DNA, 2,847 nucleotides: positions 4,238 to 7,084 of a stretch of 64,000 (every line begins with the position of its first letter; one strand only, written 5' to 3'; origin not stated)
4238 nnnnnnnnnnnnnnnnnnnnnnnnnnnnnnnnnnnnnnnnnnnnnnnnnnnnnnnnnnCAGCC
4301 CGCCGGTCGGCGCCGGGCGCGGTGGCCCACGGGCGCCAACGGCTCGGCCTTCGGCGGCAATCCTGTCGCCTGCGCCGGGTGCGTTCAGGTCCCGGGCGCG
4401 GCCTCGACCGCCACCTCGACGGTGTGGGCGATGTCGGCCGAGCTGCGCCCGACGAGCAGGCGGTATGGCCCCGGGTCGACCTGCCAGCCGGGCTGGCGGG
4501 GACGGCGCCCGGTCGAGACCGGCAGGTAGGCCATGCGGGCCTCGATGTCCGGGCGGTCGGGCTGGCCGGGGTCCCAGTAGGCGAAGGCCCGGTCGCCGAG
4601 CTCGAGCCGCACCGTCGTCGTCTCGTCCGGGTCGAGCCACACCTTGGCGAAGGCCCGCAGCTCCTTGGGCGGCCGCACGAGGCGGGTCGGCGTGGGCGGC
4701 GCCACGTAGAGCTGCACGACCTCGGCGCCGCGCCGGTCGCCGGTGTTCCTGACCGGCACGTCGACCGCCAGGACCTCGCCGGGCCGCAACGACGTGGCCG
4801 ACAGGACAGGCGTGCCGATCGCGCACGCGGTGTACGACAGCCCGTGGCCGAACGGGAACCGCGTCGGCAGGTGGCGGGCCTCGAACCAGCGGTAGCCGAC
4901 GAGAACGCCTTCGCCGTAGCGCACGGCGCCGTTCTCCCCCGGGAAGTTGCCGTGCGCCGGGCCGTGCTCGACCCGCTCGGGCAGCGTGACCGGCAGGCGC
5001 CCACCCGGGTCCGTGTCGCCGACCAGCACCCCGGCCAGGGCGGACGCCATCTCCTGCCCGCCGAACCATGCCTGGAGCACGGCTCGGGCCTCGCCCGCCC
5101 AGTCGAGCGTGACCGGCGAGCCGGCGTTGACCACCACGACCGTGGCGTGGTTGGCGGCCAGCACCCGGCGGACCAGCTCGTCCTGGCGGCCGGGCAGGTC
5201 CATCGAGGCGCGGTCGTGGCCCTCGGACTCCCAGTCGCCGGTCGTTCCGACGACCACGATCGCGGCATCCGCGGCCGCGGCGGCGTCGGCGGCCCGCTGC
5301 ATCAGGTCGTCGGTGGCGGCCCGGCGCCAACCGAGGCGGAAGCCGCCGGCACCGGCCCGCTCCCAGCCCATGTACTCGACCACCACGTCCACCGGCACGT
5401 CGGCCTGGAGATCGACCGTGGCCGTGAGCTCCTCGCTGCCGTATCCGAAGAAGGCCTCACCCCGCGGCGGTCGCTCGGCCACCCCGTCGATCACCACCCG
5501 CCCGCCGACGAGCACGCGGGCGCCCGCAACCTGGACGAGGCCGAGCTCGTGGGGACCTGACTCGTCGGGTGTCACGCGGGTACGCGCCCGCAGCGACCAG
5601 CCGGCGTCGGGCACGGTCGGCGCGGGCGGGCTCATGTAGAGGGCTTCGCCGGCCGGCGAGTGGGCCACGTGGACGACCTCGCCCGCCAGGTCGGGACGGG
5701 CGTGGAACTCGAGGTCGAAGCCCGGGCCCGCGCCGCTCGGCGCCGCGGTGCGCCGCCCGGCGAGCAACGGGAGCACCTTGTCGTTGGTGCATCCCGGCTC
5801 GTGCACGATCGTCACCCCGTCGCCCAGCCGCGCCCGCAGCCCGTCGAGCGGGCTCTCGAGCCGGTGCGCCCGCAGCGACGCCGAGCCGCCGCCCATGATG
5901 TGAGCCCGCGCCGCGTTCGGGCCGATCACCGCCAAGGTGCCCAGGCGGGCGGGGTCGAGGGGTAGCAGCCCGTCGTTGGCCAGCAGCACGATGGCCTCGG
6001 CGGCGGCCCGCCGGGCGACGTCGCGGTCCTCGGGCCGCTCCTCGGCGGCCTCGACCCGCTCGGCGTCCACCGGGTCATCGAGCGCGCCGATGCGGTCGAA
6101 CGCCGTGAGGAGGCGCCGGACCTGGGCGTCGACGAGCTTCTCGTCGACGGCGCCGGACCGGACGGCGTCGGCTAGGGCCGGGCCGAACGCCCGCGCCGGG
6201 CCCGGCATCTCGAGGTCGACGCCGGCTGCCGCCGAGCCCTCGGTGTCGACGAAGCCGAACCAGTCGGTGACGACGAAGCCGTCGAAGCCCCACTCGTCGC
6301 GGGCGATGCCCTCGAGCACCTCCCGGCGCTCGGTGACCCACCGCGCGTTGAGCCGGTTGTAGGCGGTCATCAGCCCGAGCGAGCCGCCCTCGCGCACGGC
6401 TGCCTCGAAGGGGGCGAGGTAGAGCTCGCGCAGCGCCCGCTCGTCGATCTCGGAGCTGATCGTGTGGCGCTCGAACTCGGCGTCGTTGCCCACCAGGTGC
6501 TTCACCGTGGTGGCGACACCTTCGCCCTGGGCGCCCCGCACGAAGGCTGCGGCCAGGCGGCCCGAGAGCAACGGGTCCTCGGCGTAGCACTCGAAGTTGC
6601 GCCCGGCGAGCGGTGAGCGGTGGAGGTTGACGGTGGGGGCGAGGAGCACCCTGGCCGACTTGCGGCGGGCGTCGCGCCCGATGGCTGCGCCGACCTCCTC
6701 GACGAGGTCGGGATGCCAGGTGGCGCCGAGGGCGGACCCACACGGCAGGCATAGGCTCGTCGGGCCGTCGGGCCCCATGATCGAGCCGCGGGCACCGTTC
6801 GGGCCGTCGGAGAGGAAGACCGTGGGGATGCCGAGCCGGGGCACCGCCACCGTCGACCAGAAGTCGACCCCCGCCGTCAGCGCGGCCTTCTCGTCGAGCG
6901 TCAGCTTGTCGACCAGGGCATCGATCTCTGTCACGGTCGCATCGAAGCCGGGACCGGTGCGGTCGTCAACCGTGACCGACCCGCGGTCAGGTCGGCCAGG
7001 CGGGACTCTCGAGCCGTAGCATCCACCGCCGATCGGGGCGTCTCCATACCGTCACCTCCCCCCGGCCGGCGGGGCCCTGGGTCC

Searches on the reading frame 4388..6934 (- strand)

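Call 34: search_protein_families(library=ncbifam, proteins=[window:4388-6934:-], max_evalue=0.00001)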
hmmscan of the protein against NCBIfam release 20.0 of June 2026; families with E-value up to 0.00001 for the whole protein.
window:4388-6934:- (849 aa): 7 families
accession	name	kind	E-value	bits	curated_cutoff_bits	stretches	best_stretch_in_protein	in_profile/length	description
NF052330.1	BetGlucosiCelf0468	equivalog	4.3e-180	600.8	1300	1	7-791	2-793/817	beta-d-glucosidase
NF041610.1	alph_arabinopyran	equivalog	1.8e-154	515.8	1300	2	10-385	2-372/738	exo-alpha-(1->6)-L-arabinopyranosidase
NF052329.1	XyloArabinsidase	equivalog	7.3e-106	355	1050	2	62-349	110-410/750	beta-xylosidase/alpha-l-arabinosidase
NF041776.1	xylosidase_Xyl3A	equivalog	5.5e-87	292.6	1250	1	5-789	18-816/846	xylan 1,4-beta-xylosidase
NF041579.1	betaxyl_Flavo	equivalog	5e-80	269.6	1350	3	545-781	448-676/716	beta-xylosidase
NF011678.0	PRK15098.1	equivalog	8e-74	249.4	666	2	541-788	488-734/765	beta-glucosidase BglX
NF052331.1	Bet13-16Glucosase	equivalog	3e-70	237.3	1330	2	62-382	95-451/750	exo-beta-d-1,3/1,6-glucosidase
